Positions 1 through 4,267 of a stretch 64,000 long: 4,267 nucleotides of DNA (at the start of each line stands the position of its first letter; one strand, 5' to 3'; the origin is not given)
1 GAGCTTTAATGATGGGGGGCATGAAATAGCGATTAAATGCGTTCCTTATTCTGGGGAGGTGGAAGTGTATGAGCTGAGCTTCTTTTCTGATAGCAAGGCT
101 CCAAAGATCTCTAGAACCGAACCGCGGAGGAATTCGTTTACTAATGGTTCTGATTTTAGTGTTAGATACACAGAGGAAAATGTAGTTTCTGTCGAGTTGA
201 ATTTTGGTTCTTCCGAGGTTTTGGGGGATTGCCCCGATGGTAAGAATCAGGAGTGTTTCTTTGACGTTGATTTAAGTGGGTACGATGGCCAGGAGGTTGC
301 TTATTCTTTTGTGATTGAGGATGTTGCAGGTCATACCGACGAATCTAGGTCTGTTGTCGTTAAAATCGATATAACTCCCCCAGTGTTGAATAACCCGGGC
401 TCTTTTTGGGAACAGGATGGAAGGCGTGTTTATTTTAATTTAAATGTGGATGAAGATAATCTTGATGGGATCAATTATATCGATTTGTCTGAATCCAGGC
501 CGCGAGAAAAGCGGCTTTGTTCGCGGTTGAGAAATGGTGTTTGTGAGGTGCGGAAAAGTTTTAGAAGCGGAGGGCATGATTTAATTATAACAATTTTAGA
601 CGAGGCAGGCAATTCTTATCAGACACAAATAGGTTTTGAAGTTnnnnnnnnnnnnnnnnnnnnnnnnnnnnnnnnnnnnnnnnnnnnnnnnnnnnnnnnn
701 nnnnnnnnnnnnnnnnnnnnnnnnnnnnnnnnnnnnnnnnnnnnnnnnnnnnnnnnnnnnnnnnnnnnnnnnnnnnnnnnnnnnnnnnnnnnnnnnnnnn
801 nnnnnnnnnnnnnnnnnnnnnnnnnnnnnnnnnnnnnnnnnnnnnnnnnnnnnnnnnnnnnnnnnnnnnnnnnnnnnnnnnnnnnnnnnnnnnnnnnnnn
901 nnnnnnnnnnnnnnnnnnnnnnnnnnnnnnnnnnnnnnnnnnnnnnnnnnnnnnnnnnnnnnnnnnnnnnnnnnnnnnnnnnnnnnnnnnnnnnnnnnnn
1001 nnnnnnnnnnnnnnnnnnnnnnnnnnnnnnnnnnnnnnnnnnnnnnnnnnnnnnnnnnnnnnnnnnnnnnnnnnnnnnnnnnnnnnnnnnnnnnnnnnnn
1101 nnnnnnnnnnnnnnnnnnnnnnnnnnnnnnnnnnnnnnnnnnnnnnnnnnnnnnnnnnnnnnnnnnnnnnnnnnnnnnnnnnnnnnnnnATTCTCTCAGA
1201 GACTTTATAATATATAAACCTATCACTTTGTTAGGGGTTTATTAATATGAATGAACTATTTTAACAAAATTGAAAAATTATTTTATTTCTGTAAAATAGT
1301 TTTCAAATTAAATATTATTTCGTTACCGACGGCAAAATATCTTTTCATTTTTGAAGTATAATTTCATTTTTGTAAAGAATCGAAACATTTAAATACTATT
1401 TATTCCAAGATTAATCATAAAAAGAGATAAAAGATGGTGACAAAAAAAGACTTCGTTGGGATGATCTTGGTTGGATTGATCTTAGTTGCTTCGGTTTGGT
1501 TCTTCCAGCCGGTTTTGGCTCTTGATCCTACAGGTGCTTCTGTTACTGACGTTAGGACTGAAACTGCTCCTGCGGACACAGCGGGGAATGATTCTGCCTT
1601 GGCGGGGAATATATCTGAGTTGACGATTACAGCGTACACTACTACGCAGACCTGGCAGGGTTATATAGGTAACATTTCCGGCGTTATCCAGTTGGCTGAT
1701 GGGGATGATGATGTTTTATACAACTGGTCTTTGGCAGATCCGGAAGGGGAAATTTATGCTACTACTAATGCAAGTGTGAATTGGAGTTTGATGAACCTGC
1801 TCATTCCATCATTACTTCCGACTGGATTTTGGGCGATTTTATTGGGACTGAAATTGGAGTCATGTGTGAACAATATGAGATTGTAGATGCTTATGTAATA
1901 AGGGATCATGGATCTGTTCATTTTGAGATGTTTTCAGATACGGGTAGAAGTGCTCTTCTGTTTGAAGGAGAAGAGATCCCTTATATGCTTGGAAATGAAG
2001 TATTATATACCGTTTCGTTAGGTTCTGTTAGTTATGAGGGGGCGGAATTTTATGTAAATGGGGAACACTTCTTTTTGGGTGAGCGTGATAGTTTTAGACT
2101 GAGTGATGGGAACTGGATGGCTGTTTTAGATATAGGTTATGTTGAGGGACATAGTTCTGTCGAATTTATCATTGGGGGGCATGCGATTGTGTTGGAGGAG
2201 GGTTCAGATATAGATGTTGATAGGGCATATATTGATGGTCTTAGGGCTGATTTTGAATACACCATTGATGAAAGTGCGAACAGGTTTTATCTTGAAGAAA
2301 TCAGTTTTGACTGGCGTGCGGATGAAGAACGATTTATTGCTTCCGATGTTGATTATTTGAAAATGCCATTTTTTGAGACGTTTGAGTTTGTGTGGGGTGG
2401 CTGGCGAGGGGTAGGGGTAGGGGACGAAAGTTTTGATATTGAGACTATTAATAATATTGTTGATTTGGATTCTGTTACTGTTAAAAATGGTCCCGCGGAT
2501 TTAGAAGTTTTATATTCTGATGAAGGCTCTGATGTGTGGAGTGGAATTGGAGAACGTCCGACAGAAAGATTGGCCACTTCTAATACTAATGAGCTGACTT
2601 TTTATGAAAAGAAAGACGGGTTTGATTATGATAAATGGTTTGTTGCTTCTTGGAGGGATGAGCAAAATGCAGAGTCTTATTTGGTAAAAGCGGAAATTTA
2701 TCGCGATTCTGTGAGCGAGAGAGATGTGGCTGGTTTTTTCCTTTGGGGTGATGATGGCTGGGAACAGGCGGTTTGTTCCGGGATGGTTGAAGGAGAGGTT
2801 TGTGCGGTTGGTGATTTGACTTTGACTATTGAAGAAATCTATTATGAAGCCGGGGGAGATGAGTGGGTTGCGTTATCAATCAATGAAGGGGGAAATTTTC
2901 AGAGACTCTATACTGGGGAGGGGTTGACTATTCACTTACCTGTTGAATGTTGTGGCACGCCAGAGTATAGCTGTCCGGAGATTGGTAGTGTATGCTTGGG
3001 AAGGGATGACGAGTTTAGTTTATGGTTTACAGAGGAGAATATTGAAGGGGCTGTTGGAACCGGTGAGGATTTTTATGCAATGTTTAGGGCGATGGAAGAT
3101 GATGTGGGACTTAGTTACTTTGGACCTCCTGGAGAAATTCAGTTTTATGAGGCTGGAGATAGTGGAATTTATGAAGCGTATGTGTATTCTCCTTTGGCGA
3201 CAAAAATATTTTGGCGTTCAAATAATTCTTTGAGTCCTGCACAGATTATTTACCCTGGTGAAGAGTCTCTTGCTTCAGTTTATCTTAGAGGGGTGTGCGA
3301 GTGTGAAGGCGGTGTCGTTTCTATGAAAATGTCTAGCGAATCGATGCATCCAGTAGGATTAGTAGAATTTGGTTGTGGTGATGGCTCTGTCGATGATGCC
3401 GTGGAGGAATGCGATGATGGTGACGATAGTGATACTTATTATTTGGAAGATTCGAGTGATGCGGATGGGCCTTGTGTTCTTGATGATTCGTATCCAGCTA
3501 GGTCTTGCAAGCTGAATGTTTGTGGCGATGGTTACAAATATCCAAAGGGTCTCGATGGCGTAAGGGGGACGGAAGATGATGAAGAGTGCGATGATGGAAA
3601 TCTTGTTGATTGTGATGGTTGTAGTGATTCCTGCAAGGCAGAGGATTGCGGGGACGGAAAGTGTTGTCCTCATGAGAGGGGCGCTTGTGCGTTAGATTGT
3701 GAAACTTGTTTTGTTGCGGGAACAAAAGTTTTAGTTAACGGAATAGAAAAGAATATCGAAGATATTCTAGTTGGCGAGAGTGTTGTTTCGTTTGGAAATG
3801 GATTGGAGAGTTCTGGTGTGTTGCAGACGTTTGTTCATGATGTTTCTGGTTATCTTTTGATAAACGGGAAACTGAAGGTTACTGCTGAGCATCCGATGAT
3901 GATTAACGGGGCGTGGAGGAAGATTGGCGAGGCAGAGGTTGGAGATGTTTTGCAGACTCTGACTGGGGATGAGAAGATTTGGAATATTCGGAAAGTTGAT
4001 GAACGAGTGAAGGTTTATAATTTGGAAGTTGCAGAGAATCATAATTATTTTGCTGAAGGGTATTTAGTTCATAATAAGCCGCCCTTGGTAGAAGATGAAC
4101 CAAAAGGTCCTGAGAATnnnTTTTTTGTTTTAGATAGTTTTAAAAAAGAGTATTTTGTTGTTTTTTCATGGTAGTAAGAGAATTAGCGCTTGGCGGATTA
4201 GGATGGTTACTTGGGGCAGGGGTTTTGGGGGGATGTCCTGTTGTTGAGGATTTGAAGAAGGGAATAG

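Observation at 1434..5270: Tandem exported cysteine-rich proteins ending in non-splicing Hint (intein/hedgehog-like) domains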

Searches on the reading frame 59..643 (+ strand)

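Call 26: search_protein_families(library=pfam, proteins=[window:59-643:+], max_evalue=0.001)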
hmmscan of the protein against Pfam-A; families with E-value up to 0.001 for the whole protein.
window:59-643:+ (195 aa): 2 families
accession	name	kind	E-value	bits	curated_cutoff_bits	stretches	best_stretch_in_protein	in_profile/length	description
PF19077.6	Big_13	-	4.4e-06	27.6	27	0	32-104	30-101/102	Bacterial Ig-like domain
PF24893.1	DUF7743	-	0.00035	20.7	27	1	103-189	2-90/120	Domain of unknown function (DUF7743)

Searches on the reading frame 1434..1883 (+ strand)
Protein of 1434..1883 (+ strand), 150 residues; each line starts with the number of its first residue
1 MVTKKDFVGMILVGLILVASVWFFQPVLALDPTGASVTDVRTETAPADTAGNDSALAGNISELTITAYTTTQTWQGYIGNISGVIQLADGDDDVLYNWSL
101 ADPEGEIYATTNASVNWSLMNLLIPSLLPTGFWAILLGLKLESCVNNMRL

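Call 8: search_protein_families(library=ncbifam, proteins=[window:1434-1883:+], max_evalue=0.1)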
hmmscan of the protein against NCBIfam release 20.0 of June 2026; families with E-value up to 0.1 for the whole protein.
window:1434-1883:+ (150 aa): 2 families
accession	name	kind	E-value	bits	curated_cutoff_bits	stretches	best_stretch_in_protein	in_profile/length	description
NF006830.1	PRK09355.1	equivalog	0.073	12.5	180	1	29-72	89-133/263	hydroxyethylthiazole kinase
TIGR00694.1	thiM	equivalog_domain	0.075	12.5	256.4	1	29-70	83-125/249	hydroxyethylthiazole kinase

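Call 9: search_protein_families(library=pfam, proteins=[window:1434-1883:+], max_evalue=0.1)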
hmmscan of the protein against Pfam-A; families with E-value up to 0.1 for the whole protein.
window:1434-1883:+ (150 aa): 0 families

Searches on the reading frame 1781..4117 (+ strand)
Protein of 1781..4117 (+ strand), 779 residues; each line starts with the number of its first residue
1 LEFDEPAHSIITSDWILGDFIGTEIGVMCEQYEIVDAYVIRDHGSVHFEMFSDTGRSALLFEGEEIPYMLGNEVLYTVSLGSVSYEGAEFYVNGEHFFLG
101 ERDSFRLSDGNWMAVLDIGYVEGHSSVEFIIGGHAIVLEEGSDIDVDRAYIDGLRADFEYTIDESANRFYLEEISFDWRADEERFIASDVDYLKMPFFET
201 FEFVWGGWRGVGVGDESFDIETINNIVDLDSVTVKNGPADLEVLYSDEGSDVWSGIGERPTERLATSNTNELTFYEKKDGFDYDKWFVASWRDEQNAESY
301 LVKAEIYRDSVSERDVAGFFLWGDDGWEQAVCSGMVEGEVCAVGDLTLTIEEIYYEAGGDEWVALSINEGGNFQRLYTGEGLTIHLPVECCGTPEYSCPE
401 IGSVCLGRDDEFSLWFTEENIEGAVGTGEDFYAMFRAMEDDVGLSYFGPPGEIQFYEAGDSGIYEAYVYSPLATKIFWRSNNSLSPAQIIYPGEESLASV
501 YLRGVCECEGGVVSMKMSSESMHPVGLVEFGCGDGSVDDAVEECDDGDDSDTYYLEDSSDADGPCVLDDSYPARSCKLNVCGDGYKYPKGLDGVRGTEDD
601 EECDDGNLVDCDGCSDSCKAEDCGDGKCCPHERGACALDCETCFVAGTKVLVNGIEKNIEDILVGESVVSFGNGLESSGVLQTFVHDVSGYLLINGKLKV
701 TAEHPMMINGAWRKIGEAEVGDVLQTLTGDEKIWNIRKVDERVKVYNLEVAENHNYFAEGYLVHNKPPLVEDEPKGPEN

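Call 8: search_protein_families(library=ncbifam, proteins=[window:1781-4117:+], max_evalue=0.1)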
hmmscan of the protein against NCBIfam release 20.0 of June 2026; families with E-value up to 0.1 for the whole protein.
window:1781-4117:+ (779 aa): 2 families
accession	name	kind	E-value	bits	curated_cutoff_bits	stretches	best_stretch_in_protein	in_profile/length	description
TIGR01443.1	intein_Cterm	domain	1.1e-05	25.5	15.6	1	744-765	1-23/24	intein C-terminal splicing region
TIGR02232.1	myxo_disulf_rpt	repeat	4.5e-05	23.2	20.8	1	597-622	9-34/38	cysteine-rich acidic repeat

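Call 9: search_protein_families(library=pfam, proteins=[window:1781-4117:+], max_evalue=0.1)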
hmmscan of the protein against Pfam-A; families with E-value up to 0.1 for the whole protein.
window:1781-4117:+ (779 aa): 6 families
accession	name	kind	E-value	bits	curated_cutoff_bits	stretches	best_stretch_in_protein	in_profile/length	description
PF07591.16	PT-HINT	-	2.7e-08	34.6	27.7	1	687-765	50-129/137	Pretoxin HINT domain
PF14890.11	Intein_splicing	-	1.4e-06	28.6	35.8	1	654-765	77-155/155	Intein splicing domain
PF13948.11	DUF4215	-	3.1e-06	27.8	27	1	575-619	16-47/47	Domain of unknown function (DUF4215)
PF14623.11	Vint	-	0.00012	22.4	27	1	643-714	2-72/166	Hint-domain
PF13403.11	Hint_2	-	0.011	16.5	28.4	0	642-675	1-34/147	Hint domain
PF05203.21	Hom_end_hint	-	0.049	14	32.1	1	643-669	1-28/228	Hom_end-associated Hint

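Call 15: find_homologous_proteins(query=window:1781-4117:+, max_evalue=0.001)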
Query window:1781-4117:+ (779 aa): 5 proteins with E <= 0.001 among 8000 candidates.
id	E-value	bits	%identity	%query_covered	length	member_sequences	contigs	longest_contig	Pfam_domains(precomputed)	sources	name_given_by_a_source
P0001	0.0e+0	1817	100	100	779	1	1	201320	PF07591.16,PF13948.12,PF14890.12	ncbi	ncbi:MAG: polymorphic toxin-type HINT domain-containing protein [archaeon]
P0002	1.5e-36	144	28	62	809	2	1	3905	PF05124.18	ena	-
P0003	3.0e-29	120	28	61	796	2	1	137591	PF05124.18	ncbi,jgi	-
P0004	8.5e-17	79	26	66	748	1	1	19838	PF05124.18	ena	-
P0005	1.8e-16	78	23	61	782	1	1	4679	PF05124.18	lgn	-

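Call 20: find_encoding_contigs(protein=P0001, flank=10000, max_places=3)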
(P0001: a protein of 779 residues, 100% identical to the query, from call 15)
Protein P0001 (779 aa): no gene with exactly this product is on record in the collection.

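Call 47: find_related_loci(query=window:1781-4117:+, collection=genome_contigs, flank=6000)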
Query window:1781-4117:+ (779 aa) in genome_contigs; peptide patterns used: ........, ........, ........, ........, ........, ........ (x = any residue, [..] = any of these).
109 stretches matched a pattern; 17 encode a relative of the query (tblastn E <= 1e-3); 17 distinct loci.
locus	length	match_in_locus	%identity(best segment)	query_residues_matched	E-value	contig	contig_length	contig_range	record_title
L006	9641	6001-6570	47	542-626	1e-12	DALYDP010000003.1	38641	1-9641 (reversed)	MAG TPA_asm: Candidatus Peribacteraceae bacterium isolate CTOTU14230 NODE_201_length_38641_cov_41.424169, whole genome s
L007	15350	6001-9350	42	532-656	3e-11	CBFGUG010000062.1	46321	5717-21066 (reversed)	MAG TPA_asm: uncultured bacterium isolate SRR17295757_binner12_Refined_151 genome assembly, contig: ERZ23398518.659, who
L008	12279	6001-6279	42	532-626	2e-9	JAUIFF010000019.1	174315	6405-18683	MAG: Polyangia bacterium isolate 8_bin.71 NODE_171_length_174315_cov_7.355156, whole genome shotgun sequence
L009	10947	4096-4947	42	509-632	1e-6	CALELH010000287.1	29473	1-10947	MAG TPA_asm: uncultured Myxococcales bacterium isolate ERR598995_bin.40_CONCOCT_v1.1_MAG genome assembly, contig: ERZ842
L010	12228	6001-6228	34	532-628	3e-6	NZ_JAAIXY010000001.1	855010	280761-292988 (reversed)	Myxococcus eversor strain AB053B NODE_1_length_855010_cov_14.8016, whole genome shotgun sequence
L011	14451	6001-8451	33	507-632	4e-6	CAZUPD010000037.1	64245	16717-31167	MAG TPA_asm: uncultured Nannocystaceae bacterium isolate SRP334346_co1_110 genome assembly, contig: NODE_537_length_6424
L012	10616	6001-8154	36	517-626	5e-6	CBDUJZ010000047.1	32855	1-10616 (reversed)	MAG TPA_asm: uncultured Myxococcales bacterium isolate SRR22808118_concoct_115 genome assembly, contig: ERZ25043431.826,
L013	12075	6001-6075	76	598-622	8e-6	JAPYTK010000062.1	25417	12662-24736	MAG: Polyangiaceae bacterium isolate PW6.metabat2.153 PW6_2662_length_25417_cov_8.585522, whole genome shotgun sequence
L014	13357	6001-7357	64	532-630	3e-5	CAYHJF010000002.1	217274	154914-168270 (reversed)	MAG TPA_asm: uncultured Candidatus Saccharibacteria bacterium isolate ERP119705_co13_650 genome assembly, contig: NODE_2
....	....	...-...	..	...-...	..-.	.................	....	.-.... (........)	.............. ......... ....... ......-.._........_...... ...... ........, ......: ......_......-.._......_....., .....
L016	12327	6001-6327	31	495-627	6e-5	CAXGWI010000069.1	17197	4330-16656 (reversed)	MAG TPA_asm: uncultured Myxococcales bacterium isolate ERR594338_binner123_Refined_71 genome assembly, contig: ERZ118485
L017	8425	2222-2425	35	532-627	9e-5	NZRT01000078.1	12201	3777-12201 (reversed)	MAG: Myxococcales bacterium isolate EAC29 60679, whole genome shotgun sequence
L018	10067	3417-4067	31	527-621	7e-5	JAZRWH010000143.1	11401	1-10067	MAG: Myxococcota bacterium isolate T1900044952_TA20190005.MAGScoT_cleanbin_000039 SGB_3703_k141_18901, whole genome shot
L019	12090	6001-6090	60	597-626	8e-5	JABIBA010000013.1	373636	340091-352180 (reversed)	MAG: Candidatus Peribacter sp. isolate SI048_bin16 k141_202434, whole genome shotgun sequence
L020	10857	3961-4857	39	532-626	7e-8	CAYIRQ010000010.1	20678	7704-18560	MAG TPA_asm: uncultured Candidatus Peribacteria bacterium isolate ERP119705_co25_638 genome assembly, contig: NODE_1517_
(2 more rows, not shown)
